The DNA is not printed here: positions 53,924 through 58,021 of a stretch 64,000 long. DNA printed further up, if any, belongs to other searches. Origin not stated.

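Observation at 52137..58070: AT-richer island carrying a translationally coupled three-gene operon of unknown function (72-aa TM protein, 1265-aa helical-repeat protein, 646-aa orphan): candidate novel defence/conflict system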

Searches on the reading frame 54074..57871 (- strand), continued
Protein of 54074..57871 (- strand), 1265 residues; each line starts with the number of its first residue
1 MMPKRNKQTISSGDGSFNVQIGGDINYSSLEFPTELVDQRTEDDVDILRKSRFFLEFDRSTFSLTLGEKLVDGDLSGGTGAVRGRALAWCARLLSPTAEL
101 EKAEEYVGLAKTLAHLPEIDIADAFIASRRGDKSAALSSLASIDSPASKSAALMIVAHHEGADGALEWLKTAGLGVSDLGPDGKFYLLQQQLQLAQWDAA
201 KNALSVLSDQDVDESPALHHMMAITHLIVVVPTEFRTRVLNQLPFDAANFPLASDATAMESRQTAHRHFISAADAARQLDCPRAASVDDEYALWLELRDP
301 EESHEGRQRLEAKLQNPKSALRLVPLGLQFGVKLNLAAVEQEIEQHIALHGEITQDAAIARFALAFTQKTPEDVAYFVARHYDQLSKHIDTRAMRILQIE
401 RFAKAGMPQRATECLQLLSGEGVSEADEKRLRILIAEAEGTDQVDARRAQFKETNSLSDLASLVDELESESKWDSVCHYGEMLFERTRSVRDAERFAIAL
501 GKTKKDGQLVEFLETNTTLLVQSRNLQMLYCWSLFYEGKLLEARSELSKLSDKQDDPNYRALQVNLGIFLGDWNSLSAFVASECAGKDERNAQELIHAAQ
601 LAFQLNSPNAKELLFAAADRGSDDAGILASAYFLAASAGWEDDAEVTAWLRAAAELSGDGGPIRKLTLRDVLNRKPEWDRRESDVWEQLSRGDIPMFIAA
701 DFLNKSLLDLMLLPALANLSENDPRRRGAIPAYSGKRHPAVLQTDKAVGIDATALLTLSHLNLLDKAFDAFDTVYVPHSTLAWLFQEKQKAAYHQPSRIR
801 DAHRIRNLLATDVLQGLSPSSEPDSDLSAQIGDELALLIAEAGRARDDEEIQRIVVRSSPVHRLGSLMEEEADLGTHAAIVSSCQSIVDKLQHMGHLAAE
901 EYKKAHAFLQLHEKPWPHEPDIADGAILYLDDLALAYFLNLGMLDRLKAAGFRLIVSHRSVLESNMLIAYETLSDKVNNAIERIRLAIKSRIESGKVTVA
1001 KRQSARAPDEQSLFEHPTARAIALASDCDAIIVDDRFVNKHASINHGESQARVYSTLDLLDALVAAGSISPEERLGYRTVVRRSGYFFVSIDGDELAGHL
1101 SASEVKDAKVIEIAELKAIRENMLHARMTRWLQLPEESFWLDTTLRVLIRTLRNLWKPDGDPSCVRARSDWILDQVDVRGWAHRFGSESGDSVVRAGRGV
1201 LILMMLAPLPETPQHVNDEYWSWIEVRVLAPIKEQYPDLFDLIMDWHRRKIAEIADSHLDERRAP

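Call 27: find_encoding_contigs(protein=P0073, flank=8000, max_places=3)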
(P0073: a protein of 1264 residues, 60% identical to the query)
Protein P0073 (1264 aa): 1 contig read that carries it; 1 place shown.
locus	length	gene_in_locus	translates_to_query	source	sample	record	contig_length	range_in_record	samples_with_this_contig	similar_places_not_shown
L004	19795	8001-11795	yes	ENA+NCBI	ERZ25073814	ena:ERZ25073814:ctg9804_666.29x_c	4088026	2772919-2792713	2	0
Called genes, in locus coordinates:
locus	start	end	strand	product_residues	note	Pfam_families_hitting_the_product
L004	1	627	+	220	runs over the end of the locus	PF13707:RloB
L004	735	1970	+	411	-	PF14690:Zn_ribbon_ISL3, PF13542:HTH_Tnp_ISL3, PF01610:DDE_Tnp_ISL3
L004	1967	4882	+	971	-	PF06634:DUF1156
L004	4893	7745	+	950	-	PF04465:DUF499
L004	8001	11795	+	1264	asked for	PF24407:HTH_upst_double_PIN, PF20698:PIN-TPR-GreABC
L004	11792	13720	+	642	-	PF24388:Permuted_GreAB-C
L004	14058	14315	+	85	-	PF16289:PIN_12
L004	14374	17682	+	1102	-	PF01048:PNP_UDP_1 (weak), PF12917:YfbR-like (weak), PF13023:HD_3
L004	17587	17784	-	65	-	-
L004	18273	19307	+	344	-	PF04055:Radical_SAM, PF11842:DUF3362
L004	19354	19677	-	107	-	-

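Call 29: find_encoding_contigs(protein=P0054, flank=8000, max_places=2)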
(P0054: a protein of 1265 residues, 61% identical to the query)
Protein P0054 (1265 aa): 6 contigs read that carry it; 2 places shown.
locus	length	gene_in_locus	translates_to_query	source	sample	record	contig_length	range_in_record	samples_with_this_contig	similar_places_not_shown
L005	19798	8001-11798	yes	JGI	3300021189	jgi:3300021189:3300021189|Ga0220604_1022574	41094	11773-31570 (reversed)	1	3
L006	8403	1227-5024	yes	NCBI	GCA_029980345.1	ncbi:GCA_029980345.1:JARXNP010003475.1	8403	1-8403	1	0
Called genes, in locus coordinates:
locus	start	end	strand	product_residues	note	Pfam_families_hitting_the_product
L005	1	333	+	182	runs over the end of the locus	PF04542:Sigma70_r2, PF22029:PhyR_sigma2 (weak), PF08281:Sigma70_r4_2, PF04545:Sigma70_r4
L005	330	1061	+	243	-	-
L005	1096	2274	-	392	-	PF00089:Trypsin, PF13365:Trypsin_2, PF00595:PDZ, PF13180:PDZ_2, PF17820:PDZ_6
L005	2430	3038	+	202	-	PF10399:UCR_Fe-S_N, PF00355:Rieske (weak)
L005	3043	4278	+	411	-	PF00033:Cytochrome_B, PF13631:Cytochrom_B_N_2, PF00032:Cytochrom_B_C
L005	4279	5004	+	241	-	PF02167:Cytochrom_C1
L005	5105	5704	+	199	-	PF02798:GST_N, PF13417:GST_N_3, PF22441:CLIC-like_N, PF13409:GST_N_2, PF13410:GST_C_2 (weak), PF00043:GST_C (weak)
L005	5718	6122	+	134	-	PF04386:SspB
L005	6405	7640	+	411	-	PF13356:Arm-DNA-bind_3, PF22022:Phage_int_M, PF00589:Phage_integrase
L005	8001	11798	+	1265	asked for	PF24407:HTH_upst_double_PIN, PF20698:PIN-TPR-GreABC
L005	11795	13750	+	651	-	PF24388:Permuted_GreAB-C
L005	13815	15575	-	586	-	PF05840:Phage_GPA, PF23343:REP_ORF2-G2P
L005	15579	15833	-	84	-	PF05930:Phage_AlpA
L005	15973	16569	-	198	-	-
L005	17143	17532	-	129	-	-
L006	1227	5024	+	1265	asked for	PF24407:HTH_upst_double_PIN, PF20698:PIN-TPR-GreABC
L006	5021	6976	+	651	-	PF24388:Permuted_GreAB-C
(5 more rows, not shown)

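Call 31: find_related_loci(query=A1, collection=genome_contigs, flank=6000)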
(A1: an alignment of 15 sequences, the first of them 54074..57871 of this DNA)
Query A1 (1265 aa) in genome_contigs; peptide patterns used: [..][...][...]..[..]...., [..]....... (x = any residue, [..] = any of these).
134 stretches matched a pattern; 54 encode a relative of the query (tblastn E <= 1e-3); 53 distinct loci.
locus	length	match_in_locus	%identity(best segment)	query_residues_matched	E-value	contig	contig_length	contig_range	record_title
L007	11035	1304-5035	62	18-1264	0e+0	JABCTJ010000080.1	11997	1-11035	MAG: Candidatus Thorarchaeota archaeon isolate HM4_FB6 k127_299844, whole genome shotgun sequence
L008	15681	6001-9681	61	32-1259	0e+0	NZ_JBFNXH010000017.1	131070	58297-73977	Paenibacillus sp. SI92 Scaffold17, whole genome shotgun sequence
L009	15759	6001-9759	56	16-1265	0e+0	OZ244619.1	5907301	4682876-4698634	MAG: Candidatus Latescibacterota bacterium isolate 42df25b2-3f2b-47dc-af7c-4916403e88f0 genome assembly, chromosome: 1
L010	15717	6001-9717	61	26-1261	0e+0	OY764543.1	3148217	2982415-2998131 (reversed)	MAG: Trueperaceae bacterium isolate 617606ba-ac04-44ed-b980-3de5d93b502e genome assembly, chromosome: 1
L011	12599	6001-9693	59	32-1261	0e+0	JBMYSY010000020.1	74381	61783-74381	MAG: Magnetovibrionaceae bacterium isolate ME_XS_2211_2_bin_8 ME_XS_2211_2_bin_8_20, whole genome shotgun sequence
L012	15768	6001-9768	55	4-1257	0e+0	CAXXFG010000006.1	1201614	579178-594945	MAG: Desulfobacterales bacterium isolate 3b767e67-195d-4c3a-8bcb-1f550488cde7 genome assembly, contig: contig_6, whole g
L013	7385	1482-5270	56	2-1262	0e+0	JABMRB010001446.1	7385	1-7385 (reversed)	MAG: Candidatus Nealsonbacteria bacterium isolate bin.20 k141_7235165, whole genome shotgun sequence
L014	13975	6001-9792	55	2-1262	0e+0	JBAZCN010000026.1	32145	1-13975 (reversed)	MAG: Porticoccaceae bacterium isolate SO_2017_LW2_71 scaffold_3071_c1_LW138R_2017, whole genome shotgun sequence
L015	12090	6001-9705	56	27-1261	0e+0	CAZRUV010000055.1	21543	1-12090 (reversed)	MAG TPA_asm: uncultured Rhodobacterales bacterium isolate SRP135972_co2_247 genome assembly, contig: NODE_1863_length_21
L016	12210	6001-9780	52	2-1261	0e+0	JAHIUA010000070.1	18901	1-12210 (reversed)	MAG: Proteobacteria bacterium isolate MM_PC_MetaG.mb.230 MM_PC_MetaG.mb.230_k141_1236386, whole genome shotgun sequence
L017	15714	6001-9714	55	31-1262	0e+0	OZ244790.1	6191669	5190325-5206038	MAG: Candidatus Latescibacterota bacterium isolate 46c83e85-0880-45c6-8d78-79488e6eca4b genome assembly, chromosome: 1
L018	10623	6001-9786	54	2-1261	0e+0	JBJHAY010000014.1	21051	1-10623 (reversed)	MAG: Gammaproteobacteria bacterium isolate SF2967_J5348.semibin_refined.156_sub NODE_2421_length_21051_cov_1.182040, who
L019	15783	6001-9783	56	2-1260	0e+0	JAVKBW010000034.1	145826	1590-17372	MAG: Alphaproteobacteria bacterium isolate F4-SAH-03 k141_16334, whole genome shotgun sequence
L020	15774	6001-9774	51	2-1259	0e+0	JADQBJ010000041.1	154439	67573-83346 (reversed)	MAG: Desulfobulbaceae bacterium isolate Soudan_16 NODE_74_length_154439_cov_239.544046, whole genome shotgun sequence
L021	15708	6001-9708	51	28-1263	0e+0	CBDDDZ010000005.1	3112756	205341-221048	MAG: Candidatus Latescibacterota bacterium isolate 2fef8444-24d4-470e-a0f0-8c307ac56c94 genome assembly, contig: contig_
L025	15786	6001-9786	55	2-1261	0e+0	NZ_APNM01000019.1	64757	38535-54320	Salinisphaera sp. PC39 contig19, whole genome shotgun sequence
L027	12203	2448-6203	55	20-1265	0e+0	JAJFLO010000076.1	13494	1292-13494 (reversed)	MAG: Verrucomicrobia bacterium isolate OFTM167 OFTM167_75, whole genome shotgun sequence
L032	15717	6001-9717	46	27-1264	0e+0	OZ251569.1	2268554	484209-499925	MAG: Thermodesulfobacteriota bacterium isolate 35404873-1dcd-4dbd-b155-cc8a8283caff genome assembly, chromosome: 1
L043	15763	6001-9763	58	5-1264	0e+0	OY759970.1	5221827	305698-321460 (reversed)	MAG: Vicinamibacterales bacterium isolate d8048395-9ec3-4be5-9403-ce9d0d334964 genome assembly, chromosome: 1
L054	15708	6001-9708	58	32-1264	0e+0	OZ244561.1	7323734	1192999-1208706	MAG: Candidatus Latescibacterota bacterium isolate 14245923-b953-489b-b549-9f362580a9e9 genome assembly, chromosome: 1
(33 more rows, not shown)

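Call 38: search_dna_similar(query=window:54074-57871:-, collection=phages, mode=protein, max_evalue=0.001, max_rows=15)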
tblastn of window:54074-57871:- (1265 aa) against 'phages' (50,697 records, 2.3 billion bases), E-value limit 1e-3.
No match.

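Call 52: search_solved_structures(query=A1, max_evalue=1, show_alignments=0)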
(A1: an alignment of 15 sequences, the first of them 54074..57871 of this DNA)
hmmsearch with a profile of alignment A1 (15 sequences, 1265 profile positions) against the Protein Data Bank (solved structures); distinct sequences matched with E-value up to 1: 2.
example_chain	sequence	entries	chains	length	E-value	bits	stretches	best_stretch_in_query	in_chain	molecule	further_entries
6deh_A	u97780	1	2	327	0.24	12.1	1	595-660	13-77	TPR repeat protein, protein-protein interaction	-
1vzw_A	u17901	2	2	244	0.54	11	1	318-391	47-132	PHOSPHORIBOSYL ISOMERASE A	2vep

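Call 73: find_encoding_contigs(protein=P0114, flank=8000, max_places=1)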
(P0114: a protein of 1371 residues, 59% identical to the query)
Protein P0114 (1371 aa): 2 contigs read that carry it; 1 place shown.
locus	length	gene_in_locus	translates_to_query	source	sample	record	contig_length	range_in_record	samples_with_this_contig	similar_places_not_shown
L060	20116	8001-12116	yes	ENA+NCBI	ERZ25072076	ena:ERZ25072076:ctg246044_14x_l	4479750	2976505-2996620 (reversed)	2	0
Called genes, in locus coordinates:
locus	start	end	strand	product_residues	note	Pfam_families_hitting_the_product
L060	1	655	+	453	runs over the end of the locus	PF00909:Ammonium_transp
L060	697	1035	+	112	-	PF00543:P-II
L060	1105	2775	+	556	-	PF02838:Glyco_hydro_20b (weak), PF03648:Glyco_hydro_67N (weak), PF16126:DUF4838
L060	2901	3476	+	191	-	PF01420:Methylase_S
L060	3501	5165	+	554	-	PF12161:HsdM_N, PF02384:N6_Mtase, PF01170:UPF0020 (faint)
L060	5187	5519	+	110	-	PF21716:dnstrm_HI1420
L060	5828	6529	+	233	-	PF01420:Methylase_S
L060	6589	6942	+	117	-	PF13340:DUF4096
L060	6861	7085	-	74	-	-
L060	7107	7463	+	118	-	PF01609:DDE_Tnp_1, PF13586:DDE_Tnp_1_2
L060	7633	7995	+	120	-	PF01420:Methylase_S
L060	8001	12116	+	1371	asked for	PF13391:HNH_2 (faint), PF24407:HTH_upst_double_PIN, PF20698:PIN-TPR-GreABC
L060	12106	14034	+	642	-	PF24388:Permuted_GreAB-C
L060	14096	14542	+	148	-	-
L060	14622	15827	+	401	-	PF13173:AAA_14, PF13635:DUF4143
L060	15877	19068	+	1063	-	PF04313:HSDR_N, PF04851:ResIII, PF18766:SWI2_SNF2, PF22679:T1R_D3-like, PF11867:T1RH-like_C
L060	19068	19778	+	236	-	PF01863:YgjP-like, PF10263:SprT-like (faint)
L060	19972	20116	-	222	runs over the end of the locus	PF01325:Fe_dep_repress, PF02742:Fe_dep_repr_C, PF04023:FeoA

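Call 74: find_encoding_contigs(protein=P0103, flank=8000, max_places=1)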
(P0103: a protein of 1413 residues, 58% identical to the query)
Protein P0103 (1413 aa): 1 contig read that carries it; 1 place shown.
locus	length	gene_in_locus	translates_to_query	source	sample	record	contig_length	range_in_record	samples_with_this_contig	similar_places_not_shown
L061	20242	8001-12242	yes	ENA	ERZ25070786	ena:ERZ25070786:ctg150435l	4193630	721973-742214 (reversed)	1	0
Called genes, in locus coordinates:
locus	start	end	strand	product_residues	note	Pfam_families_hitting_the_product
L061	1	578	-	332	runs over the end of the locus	PF01112:Asparaginase_2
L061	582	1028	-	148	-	PF01042:Ribonuc_L-PSP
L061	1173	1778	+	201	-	PF01420:Methylase_S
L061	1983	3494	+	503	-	PF12161:HsdM_N, PF13847:Methyltransf_31 (faint), PF02384:N6_Mtase, PF01170:UPF0020, PF07669:Eco57I (faint)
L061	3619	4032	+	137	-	PF00226:DnaJ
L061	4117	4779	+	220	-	PF13310:Virulence_RhuM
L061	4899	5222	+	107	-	-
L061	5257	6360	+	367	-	PF01420:Methylase_S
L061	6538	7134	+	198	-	PF28093:STM3845 (weak)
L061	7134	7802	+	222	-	-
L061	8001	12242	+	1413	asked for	PF01582:TIR (weak), PF13676:TIR_2, PF24407:HTH_upst_double_PIN, PF20698:PIN-TPR-GreABC (weak)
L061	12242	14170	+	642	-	-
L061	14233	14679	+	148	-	-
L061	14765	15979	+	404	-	PF13173:AAA_14, PF13635:DUF4143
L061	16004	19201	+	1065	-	PF04313:HSDR_N, PF04851:ResIII, PF18766:SWI2_SNF2, PF22679:T1R_D3-like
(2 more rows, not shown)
